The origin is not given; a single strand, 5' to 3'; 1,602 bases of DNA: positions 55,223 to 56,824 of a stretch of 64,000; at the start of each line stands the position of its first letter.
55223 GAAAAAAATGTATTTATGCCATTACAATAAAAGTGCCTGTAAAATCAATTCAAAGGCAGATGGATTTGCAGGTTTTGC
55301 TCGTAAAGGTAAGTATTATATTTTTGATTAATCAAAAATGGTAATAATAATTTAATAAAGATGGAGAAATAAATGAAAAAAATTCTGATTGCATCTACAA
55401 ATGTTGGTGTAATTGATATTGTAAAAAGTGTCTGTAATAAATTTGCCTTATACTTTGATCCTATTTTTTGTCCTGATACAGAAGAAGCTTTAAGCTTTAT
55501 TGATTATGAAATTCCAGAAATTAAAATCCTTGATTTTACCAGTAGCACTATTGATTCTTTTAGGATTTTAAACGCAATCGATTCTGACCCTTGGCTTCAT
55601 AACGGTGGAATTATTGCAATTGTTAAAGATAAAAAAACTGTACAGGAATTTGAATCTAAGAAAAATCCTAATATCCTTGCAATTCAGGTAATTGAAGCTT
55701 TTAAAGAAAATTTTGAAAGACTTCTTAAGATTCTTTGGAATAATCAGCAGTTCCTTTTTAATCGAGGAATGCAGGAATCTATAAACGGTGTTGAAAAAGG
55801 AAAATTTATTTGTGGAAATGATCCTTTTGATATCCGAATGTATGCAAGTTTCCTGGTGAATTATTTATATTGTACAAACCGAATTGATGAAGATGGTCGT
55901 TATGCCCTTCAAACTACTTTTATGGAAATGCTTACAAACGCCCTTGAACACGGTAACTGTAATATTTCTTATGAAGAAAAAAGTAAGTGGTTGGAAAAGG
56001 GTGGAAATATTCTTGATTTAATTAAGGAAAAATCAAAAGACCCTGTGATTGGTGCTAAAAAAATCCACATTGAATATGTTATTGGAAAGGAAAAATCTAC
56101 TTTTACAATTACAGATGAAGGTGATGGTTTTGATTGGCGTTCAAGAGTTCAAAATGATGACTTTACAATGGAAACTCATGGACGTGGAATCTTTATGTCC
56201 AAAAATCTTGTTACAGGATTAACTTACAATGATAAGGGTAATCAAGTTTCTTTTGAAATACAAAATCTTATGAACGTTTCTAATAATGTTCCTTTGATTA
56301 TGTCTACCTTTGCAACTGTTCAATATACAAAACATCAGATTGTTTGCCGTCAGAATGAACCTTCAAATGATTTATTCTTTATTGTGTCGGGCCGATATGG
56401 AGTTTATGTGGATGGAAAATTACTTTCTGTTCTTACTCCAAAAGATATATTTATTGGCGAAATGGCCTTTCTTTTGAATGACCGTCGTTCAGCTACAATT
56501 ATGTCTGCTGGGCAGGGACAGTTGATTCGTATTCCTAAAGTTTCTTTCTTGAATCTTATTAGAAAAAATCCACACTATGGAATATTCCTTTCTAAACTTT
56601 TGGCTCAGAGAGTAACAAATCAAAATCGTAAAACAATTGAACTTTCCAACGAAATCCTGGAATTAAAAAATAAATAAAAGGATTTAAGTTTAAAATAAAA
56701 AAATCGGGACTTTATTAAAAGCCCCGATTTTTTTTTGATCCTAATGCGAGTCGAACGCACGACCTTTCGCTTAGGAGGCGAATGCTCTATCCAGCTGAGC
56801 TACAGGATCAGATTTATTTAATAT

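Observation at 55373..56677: Receiver-like / RsbW-type kinase / cNMP-binding three-domain protein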

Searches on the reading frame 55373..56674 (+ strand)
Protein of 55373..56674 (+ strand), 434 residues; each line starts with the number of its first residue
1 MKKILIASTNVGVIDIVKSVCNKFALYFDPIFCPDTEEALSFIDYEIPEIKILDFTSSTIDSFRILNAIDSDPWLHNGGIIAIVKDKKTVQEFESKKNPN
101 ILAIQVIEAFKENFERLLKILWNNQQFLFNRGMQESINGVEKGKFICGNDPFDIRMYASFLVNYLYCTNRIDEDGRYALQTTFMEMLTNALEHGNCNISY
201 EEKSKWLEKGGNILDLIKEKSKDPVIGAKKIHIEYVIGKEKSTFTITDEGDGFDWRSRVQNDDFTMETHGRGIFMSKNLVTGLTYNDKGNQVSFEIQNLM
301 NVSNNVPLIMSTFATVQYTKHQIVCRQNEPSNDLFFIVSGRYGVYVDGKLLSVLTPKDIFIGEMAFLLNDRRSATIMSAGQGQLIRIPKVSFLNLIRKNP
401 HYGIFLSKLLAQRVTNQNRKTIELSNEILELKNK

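Call 3: search_protein_families(library=pfam, proteins=[window:55373-56674:+], max_evalue=1)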
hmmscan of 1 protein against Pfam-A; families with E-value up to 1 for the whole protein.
window:55373-56674:+ (434 aa): 3 families
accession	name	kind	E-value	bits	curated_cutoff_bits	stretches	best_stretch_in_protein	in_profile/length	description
PF00027.35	cNMP_binding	-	7.2e-18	64.8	27.5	1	316-399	2-89/89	Cyclic nucleotide-binding domain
PF13581.12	HATPase_c_2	-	5.1e-11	43.1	27.4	1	155-294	9-125/127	Histidine kinase-like ATPase domain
PF02518.31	HATPase_c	-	0.034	15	26.4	1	178-284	5-92/111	Histidine kinase-, DNA gyrase B-, and HSP90-like ATPase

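Call 4: search_protein_families(library=ncbifam, proteins=[window:55373-56674:+], max_evalue=1)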
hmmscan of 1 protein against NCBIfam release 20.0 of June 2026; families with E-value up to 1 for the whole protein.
window:55373-56674:+ (434 aa): 4 families
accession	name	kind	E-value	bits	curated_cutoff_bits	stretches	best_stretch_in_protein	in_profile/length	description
NF008732.0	PRK11753.1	equivalog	8.5e-09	35.2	266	1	302-424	12-139/214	cAMP-activated global transcriptional regulator CRP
NF058543.1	ActPatMycb56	equivalog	0.013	14.4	460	1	312-379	18-88/317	acetyltransferase Pat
NF007707.0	PRK10402.1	subfamily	0.019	14.6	180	1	311-400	29-122/226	transcriptional regulator YeiL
NF041163.2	encap_f2b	equivalog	0.049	12.7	400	1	305-420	87-207/450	family 2B encapsulin nanocompartment shell protein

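Call 5: search_solved_structures(query=window:55373-56674:+, max_evalue=1, show_alignments=3)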
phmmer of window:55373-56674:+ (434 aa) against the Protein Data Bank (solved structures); distinct sequences matched with E-value up to 1: 112 (the best 60 are shown).
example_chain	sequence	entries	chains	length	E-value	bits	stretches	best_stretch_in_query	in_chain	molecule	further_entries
5ezr_A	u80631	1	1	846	2.5e-16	62.8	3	303-395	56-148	cGMP-dependent protein kinase, putative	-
4rz7_A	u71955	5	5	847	2.5e-16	62.8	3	303-395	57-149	cGMP-dependent protein kinase, putative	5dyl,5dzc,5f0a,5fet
9p74_A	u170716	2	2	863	2.7e-16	62.7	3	303-396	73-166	cGMP-dependent protein kinase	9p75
5dyk_A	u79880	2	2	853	7.8e-15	57.9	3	301-396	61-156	CGMP-dependent protein kinase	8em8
9qih_A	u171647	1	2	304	2.2e-11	46.5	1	145-295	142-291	SenB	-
8jsk_A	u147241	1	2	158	3.4e-09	39.3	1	324-419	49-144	PycTIR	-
5kbf_A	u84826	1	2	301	7.5e-09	38.2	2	315-396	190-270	CAMP-dependent protein kinase regulatory subunit, putative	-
4din_B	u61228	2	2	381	2.2e-06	30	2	313-392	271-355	cAMP-dependent protein kinase type I-beta regulatory subunit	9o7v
5e16_A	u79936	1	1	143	3.1e-06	29.5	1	302-394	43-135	CGMP-dependent protein kinase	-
5jr7_B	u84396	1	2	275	3.3e-06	29.4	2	313-392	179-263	cAMP-dependent protein kinase type I-alpha regulatory subunit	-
1ne4_A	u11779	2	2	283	3.4e-06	29.4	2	313-393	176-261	cAMP-dependent protein kinase type I-alpha regulatory chain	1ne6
1rgs_A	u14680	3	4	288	3.6e-06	29.3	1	313-393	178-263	CAMP DEPENDENT PROTEIN KINASE | cAMP-dependent protein kinase type I-alpha regulatory chain | cAMP-dependent protein kinase type I-alpha regulatory subunit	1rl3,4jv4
4muv_A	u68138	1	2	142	7.1e-06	28.4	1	322-409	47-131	Cyclic nucleotide-gated potassium channel mll3241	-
2qcs_B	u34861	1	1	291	9.7e-06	27.9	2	313-392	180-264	cAMP-dependent protein kinase type I-alpha regulatory subunit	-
4x6r_B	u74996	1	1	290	9.7e-06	27.9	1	313-393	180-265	cAMP-dependent protein kinase type I-alpha regulatory subunit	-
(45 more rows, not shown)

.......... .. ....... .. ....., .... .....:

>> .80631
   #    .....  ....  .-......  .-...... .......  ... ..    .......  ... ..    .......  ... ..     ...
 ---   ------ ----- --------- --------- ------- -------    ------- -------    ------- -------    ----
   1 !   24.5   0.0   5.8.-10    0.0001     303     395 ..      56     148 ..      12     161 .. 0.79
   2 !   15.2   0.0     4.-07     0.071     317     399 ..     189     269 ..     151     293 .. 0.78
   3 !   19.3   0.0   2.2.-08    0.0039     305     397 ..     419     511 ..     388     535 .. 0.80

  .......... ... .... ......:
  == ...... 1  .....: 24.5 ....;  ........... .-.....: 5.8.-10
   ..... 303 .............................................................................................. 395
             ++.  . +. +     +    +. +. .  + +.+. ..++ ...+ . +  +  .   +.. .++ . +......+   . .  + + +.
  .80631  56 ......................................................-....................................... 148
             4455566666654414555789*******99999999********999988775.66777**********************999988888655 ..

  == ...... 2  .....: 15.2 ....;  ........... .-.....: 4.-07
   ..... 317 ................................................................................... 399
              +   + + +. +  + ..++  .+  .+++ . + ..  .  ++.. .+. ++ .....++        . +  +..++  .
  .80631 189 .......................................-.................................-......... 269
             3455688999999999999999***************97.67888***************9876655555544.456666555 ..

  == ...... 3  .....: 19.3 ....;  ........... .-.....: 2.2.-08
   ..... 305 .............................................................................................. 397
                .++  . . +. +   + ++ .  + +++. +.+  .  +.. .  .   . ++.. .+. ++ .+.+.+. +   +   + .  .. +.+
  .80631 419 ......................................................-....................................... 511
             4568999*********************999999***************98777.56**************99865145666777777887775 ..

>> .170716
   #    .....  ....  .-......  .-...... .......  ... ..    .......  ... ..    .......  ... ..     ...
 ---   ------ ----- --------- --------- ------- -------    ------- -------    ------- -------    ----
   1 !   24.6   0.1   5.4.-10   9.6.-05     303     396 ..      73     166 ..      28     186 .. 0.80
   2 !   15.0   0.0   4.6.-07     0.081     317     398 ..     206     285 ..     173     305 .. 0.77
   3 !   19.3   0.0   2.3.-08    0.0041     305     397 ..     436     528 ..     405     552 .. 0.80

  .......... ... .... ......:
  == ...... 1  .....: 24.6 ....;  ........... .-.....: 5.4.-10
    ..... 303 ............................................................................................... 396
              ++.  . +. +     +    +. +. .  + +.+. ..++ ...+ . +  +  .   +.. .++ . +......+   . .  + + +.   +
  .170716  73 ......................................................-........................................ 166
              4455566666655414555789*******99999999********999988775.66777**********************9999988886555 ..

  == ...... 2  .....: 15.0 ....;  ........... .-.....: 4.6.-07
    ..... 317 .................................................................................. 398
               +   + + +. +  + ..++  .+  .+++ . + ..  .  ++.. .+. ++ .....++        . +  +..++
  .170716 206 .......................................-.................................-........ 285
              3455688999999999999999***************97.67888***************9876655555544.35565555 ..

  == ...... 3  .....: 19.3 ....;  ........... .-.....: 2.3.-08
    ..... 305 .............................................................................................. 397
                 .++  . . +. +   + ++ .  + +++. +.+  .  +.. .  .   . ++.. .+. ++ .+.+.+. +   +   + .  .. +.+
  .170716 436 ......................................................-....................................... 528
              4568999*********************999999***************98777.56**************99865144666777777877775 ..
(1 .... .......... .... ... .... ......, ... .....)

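Call 6: find_homologous_proteins(query=window:55373-56674:+)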
Query window:55373-56674:+ (434 aa): 1248 proteins with E <= 0.001 among 6002 candidates; the best 120 are listed.
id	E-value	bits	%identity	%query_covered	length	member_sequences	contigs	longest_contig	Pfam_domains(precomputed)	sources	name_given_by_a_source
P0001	2.2e-273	924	94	100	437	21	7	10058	PF13581.13,PF00027.36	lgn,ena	-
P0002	2.9e-233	792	80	100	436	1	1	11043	PF13581.13,PF00027.36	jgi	-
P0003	7.3e-232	788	79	100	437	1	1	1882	PF13581.13,PF00027.36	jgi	-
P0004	1.2e-230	784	78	100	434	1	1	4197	PF13581.13,PF00027.36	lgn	-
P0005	3.1e-222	756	76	100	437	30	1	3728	PF13581.13,PF00027.36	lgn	-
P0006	2.1e-218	743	74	100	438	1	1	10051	PF13581.13,PF00027.36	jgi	-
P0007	1.6e-214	731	73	100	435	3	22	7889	PF13581.13,PF00027.36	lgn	-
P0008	2.2e-213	727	73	100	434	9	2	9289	PF13581.13,PF00027.36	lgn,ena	-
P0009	3.5e-213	726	72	100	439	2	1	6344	PF13581.13,PF00027.36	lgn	-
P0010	2.5e-208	710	71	100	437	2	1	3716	PF13581.13,PF00027.36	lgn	-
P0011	1.0e-207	708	69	100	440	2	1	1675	PF13581.13,PF00027.36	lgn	-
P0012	4.9e-207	706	71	100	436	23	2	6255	PF13581.13,PF00027.36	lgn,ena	-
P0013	1.0e-206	705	70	99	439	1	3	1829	PF13581.13,PF00027.36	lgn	-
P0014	1.6e-206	704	70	100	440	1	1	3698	PF13581.13,PF00027.36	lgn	-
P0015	3.0e-206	703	71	100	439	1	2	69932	PF13581.13,PF00027.36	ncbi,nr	ncbi:MAG: cyclic nucleotide-binding domain-containing protein [Treponema sp.]|nr:cyclic nucleotide-b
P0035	1.9e-200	684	69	100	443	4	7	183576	PF13581.13,PF00027.36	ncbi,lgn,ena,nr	ncbi:MAG: cyclic nucleotide-binding domain-containing protein [Treponema sp.]|nr:cyclic nucleotide-b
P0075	2.7e-194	664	66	100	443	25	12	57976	PF13581.13,PF00027.36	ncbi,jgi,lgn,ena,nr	ncbi:MAG TPA: cyclic nucleotide-binding domain-containing protein [Treponemataceae bacterium]|jgi:an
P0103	4.7e-192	657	67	100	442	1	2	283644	PF13581.13,PF02518.32,PF00027.36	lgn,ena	-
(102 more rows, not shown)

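Call 30: find_encoding_contigs(protein=P0103, flank=8000, max_places=2)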
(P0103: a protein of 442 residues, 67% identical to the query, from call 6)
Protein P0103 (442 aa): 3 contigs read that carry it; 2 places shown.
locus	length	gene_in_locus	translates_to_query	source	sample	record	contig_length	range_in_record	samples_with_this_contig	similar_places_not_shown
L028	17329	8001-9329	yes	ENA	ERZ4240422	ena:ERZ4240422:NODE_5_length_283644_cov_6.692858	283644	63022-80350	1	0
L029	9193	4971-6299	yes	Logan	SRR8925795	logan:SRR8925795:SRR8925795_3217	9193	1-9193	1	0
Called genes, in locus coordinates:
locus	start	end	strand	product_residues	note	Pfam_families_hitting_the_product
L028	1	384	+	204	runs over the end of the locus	PF27340:TP_0126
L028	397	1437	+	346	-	-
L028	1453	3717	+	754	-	PF05496:RuvB_N, PF00158:Sigma54_activat (faint), PF00004:AAA, PF07728:AAA_5 (weak), PF13173:AAA_14 (weak), PF16193:AAA_assoc_2, PF12002:MgsA_C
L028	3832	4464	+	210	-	PF00406:ADK, PF13207:AAA_17, PF05191:ADK_lid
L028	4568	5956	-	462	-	-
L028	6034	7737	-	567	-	PF02776:TPP_enzyme_N, PF00205:TPP_enzyme_M, PF02775:TPP_enzyme_C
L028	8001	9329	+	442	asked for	PF13581:HATPase_c_2, PF02518:HATPase_c (faint), PF00027:cNMP_binding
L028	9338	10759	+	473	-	PF05833:NFACT_N, PF05670:NFACT-R_1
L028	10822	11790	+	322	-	PF00142:Fer4_NifH (weak), PF01656:CbiA, PF02374:ArsA_ATPase (weak), PF09140:MipZ (faint), PF10609:ParA, PF13614:AAA_31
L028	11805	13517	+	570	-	PF00015:MCPsignal (weak)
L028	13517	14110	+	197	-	PF03975:CheD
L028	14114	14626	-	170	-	PF01584:CheW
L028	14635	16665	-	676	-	PF02743:dCache_1, PF22673:MCP-like_PDC_1 (weak), PF00015:MCPsignal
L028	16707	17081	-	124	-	PF00072:Response_reg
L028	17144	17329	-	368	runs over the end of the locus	PF00072:Response_reg, PF01339:CheB_methylest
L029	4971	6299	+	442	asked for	PF13581:HATPase_c_2, PF02518:HATPase_c (faint), PF00027:cNMP_binding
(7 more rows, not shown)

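Call 31: find_encoding_contigs(protein=P0035, flank=8000, max_places=2)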
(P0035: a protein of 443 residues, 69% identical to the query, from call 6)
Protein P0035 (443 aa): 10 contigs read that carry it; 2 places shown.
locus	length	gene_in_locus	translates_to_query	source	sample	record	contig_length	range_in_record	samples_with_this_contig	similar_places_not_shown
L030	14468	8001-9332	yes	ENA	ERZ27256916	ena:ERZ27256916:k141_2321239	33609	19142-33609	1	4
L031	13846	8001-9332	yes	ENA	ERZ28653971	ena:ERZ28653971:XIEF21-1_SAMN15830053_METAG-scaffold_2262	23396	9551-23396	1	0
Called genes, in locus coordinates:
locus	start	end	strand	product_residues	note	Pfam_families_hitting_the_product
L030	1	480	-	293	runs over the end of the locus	PF23023:Anti-Pycsar_Apyc1, PF00753:Lactamase_B, PF12706:Lactamase_B_2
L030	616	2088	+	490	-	-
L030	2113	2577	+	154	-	PF00359:PTS_EIIA_2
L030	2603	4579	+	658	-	PF00456:Transketolase_N, PF02779:Transket_pyr, PF02780:Transketolase_C (weak), PF22613:Transketolase_C_1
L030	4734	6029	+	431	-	PF13793:Pribosyltran_N, PF00156:Pribosyltran, PF14572:Pribosyl_synth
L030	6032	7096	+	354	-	PF00370:FGGY_N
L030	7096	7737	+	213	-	PF00702:Hydrolase, PF13419:HAD_2, PF13242:Hydrolase_like (faint)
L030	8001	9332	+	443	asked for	PF13581:HATPase_c_2, PF00027:cNMP_binding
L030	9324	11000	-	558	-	PF01268:FTHFS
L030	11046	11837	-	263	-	PF00849:PseudoU_synth_2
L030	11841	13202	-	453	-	PF00285:Citrate_synt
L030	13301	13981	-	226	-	PF03942:DTW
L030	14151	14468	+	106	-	?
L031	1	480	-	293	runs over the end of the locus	PF23023:Anti-Pycsar_Apyc1, PF00753:Lactamase_B, PF12706:Lactamase_B_2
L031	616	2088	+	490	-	-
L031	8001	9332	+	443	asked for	PF13581:HATPase_c_2, PF00027:cNMP_binding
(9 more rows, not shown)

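Call 32: find_encoding_contigs(protein=P0075, flank=8000, max_places=2)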
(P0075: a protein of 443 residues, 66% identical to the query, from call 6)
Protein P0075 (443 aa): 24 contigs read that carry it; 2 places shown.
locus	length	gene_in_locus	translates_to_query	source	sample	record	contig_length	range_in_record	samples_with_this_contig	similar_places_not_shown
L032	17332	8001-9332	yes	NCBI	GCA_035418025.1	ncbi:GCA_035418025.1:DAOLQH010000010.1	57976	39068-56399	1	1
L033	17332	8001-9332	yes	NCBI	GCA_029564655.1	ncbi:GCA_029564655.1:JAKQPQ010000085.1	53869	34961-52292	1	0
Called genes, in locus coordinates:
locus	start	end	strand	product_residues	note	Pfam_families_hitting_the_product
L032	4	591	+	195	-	PF27340:TP_0126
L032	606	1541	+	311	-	-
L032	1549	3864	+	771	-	PF05496:RuvB_N, PF00158:Sigma54_activat (faint), PF07724:AAA_2 (faint), PF13173:AAA_14 (weak), PF00004:AAA, PF07728:AAA_5 (weak), PF16193:AAA_assoc_2, PF12002:MgsA_C, +1 more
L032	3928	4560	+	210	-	PF00406:ADK, PF13207:AAA_17, PF05191:ADK_lid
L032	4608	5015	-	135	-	-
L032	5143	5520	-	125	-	-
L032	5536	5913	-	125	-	-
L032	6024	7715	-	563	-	PF02776:TPP_enzyme_N, PF00205:TPP_enzyme_M, PF02775:TPP_enzyme_C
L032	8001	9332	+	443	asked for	PF13581:HATPase_c_2, PF00027:cNMP_binding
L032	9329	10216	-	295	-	-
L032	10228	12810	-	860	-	PF02574:S-methyl_trans, PF00809:Pterin_bind, PF02607:B12-binding_2, PF02310:B12-binding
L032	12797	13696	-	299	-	PF02219:MTHFR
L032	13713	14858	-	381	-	PF04015:DUF362, PF13237:Fer4_10 (weak), PF12838:Fer4_7, PF13187:Fer4_9 (weak)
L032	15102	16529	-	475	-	PF05833:NFACT_N, PF05670:NFACT-R_1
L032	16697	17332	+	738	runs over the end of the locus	PF02018:CBM_4_9, PF02927:CelD_N, PF00759:Glyco_hydro_9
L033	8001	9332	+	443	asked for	PF13581:HATPase_c_2, PF00027:cNMP_binding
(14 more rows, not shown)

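Call 33: search_protein_representatives(protein=window:55373-56674:+)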
Query: 434 residues. Proteins with E-value up to 0.001 (for the whole library): 5920; up to 1e-10: 955; up to 1e-30: 105. The best 150 are listed.
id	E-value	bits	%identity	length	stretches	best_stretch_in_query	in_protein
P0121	4.9e-176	602.1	62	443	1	1-433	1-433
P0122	2.6e-114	398.8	46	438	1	1-433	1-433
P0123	8.9e-113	393.7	43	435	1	4-419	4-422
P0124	7.7e-93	328.0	69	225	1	184-406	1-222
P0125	1.8e-91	323.5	39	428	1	1-419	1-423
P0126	3.7e-90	319.2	40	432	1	29-420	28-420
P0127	1.2e-88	314.3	39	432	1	26-420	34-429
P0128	1.0e-87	311.2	38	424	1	15-415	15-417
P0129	1.2e-86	307.7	41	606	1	34-423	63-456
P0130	1.6e-85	303.9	36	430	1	33-419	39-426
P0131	3.3e-85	302.9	37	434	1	29-419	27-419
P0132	1.6e-84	300.7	38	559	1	31-424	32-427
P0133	8.2e-84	298.3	37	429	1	32-420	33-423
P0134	1.7e-83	297.2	34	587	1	6-419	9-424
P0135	4.5e-82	292.6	57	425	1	1-242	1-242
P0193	1.6e-47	178.7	33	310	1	21-299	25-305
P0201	6.3e-44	166.9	34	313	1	6-296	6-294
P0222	3.2e-33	131.6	31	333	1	6-296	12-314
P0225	2.0e-31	125.7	39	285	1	117-297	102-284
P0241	8.8e-26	107.1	38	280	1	143-296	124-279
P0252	9.3e-23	97.2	29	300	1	48-294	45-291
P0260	2.0e-21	92.8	34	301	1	111-296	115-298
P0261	3.0e-21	92.2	41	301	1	159-296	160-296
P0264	4.8e-21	91.6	42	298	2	182-293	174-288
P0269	6.6e-20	87.8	29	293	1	3-293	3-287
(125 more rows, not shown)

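Call 47: find_related_loci(query=A1, collection=genome_contigs, flank=6000)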
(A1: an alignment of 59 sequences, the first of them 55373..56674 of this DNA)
Query A1 (434 aa) in genome_contigs; peptide patterns used: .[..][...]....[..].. (x = any residue, [..] = any of these).
600 stretches matched a pattern (row limit reached: there are more); 580 encode a relative of the query (tblastn E <= 1e-3); the best 80 are kept; 80 distinct loci.
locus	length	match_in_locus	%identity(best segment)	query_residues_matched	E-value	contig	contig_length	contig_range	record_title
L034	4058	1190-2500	68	1-432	0e+0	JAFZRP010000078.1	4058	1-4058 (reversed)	MAG: Treponema sp. isolate RGIG8034 Water_buffalos_Rumen-1__c771605, whole genome shotgun sequence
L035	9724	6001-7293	70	1-432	0e+0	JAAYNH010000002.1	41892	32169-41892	MAG: Treponema sp. isolate AS21ysBPME_133 1284_AS21, whole genome shotgun sequence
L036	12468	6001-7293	69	1-432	0e+0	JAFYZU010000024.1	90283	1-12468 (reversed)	MAG: Treponema sp. isolate RGIG7571 Water_buffalos_Omasum-3__c383502, whole genome shotgun sequence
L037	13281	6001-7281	73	1-426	0e+0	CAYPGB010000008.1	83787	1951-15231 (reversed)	MAG TPA_asm: uncultured Treponema sp. isolate SRP313737_co1_274 genome assembly, contig: NODE_474_length_83787_cov_19.49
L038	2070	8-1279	68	13-434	0e+0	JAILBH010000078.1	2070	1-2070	MAG: Treponema sp. isolate RUI554 k141_12823231_flag=0_multi=11.8860_len=2070, whole genome shotgun sequence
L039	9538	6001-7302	63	1-434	0e+0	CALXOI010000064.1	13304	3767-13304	MAG: uncultured Treponema sp. isolate BRZ_QM__bin83 genome assembly, contig: BRZ_QM__NODE_5840_length_13304_cov_4.071747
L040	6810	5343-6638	63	1-432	0e+0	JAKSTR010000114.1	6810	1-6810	MAG: Treponemataceae bacterium isolate Horse_feces312 MAG312_114, whole genome shotgun sequence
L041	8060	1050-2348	63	1-433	0e+0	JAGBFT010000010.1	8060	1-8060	MAG: Spirochaetaceae bacterium isolate RGIG9078 Water_deer_Rectum.Co__c145235, whole genome shotgun sequence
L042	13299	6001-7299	63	1-432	0e+0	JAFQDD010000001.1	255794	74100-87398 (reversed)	MAG: Spirochaetaceae bacterium isolate RGIG1711 Goat_Cecum-2__c18, whole genome shotgun sequence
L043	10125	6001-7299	61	1-433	0e+0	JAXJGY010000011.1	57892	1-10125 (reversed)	MAG: Treponema sp. isolate DOME_MAG_1265 1265_C0121_k141_171472, whole genome shotgun sequence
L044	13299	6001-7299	62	1-434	0e+0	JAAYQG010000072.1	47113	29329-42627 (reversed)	MAG: Treponema sp. isolate AS22ysBPME_326 91016_AS22, whole genome shotgun sequence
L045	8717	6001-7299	58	1-434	3e-174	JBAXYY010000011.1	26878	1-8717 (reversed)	MAG: Treponema sp. isolate SO_2016_CLC_T1_3 scaffold00905_PH3_Jul14_2016, whole genome shotgun sequence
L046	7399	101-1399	55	1-432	3e-163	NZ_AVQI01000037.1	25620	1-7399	Treponema socranskii subsp. socranskii VPI DR56BR1116 = ATCC 35536 contig00052, whole genome shotgun sequence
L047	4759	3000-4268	57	1-424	2e-166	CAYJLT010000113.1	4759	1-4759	MAG TPA_asm: uncultured Treponemataceae bacterium isolate ERP123703_co4_220 genome assembly, contig: NODE_12141_length_4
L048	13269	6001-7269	57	1-424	4e-162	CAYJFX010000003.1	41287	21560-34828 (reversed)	MAG TPA_asm: uncultured Treponemataceae bacterium isolate ERP123703_co3_217 genome assembly, contig: NODE_945_length_412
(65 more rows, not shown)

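Call 49: predict_structure(alignment_id=A1)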
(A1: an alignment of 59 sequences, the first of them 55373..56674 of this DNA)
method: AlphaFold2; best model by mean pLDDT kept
length: 434 residues; sequences in the alignment: 59
mean_pLDDT: 91.1   pTM: 0.86
mean pLDDT of the five models: 91.1, 90.3, 90.3, 89.2, 88.3
residues with pLDDT >= 90: 321; 70-90: 96; 50-70: 14; < 50: 3
segments of 3 or more residues with pLDDT < 50: none
pLDDT, mean of each block of 10 residues (from residue 1): 95 97 95 97 92 97 94 87 96 83 95 94 80 58 92 92 88 94 96 95 94 95 97 94 98 88 70 93 97 94 81 95 96 92 96 89 84 95 95 91 86 85 94 95
secondary structure, 60 per line:
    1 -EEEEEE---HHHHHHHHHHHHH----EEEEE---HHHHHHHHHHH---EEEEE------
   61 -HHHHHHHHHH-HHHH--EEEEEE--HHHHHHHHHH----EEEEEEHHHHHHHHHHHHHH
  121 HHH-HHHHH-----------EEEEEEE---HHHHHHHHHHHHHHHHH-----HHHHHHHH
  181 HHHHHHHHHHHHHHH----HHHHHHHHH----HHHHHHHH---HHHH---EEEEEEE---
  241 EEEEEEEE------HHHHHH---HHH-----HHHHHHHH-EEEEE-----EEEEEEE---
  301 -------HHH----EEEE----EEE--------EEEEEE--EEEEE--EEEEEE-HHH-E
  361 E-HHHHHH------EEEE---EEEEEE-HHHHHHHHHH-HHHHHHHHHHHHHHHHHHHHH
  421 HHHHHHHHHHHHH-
elements in order: E2-7 H11-23 E28-32 H36-46 E50-54 H62-71 H73-76 E79-84 H87-96 E101-106 H107-123 H125-129 E141-147 H151-167 H173-195 H200-208 H213-220 H224-227 E231-237 E241-248 H255-260 H272-279 E281-285 E291-297 E315-318 E323-325 E334-339 E342-346 E349-354 H363-368 E375-378 E382-387 H389-398 H400-433
